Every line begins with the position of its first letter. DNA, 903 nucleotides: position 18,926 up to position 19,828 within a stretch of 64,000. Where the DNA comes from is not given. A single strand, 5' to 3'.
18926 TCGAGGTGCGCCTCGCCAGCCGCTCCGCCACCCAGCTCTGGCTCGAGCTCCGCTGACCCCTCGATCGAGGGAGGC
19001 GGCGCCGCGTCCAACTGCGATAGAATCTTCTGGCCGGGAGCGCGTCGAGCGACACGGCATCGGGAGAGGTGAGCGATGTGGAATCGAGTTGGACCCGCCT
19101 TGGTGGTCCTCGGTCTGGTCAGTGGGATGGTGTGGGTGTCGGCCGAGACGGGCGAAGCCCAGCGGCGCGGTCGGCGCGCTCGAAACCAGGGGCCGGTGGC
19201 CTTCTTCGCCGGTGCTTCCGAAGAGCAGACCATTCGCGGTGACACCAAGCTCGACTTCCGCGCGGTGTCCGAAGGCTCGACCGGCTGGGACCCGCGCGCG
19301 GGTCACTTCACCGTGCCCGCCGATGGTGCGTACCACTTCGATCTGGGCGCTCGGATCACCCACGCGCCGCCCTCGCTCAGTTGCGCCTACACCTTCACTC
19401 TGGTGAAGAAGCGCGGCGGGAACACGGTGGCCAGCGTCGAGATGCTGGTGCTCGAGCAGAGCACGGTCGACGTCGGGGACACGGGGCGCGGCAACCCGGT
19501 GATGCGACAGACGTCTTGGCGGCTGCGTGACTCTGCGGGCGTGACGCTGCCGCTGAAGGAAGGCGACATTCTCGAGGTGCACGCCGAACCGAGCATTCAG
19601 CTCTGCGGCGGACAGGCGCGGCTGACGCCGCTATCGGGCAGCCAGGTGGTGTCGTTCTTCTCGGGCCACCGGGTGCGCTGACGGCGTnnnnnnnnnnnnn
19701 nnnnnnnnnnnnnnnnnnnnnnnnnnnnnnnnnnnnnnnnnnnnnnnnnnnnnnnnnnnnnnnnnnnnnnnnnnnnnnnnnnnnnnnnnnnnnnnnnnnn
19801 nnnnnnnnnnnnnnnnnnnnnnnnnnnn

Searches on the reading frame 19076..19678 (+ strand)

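Call 73: search_protein_families(library=pfam, proteins=[window:19076-19678:+], max_evalue=0.1)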
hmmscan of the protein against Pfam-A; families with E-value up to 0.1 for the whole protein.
window:19076-19678:+ (201 aa): 1 family
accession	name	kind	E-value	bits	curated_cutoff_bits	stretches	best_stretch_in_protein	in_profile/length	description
PF00386.27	C1q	-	0.0023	18.6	23.7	1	42-93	1-54/127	C1q domain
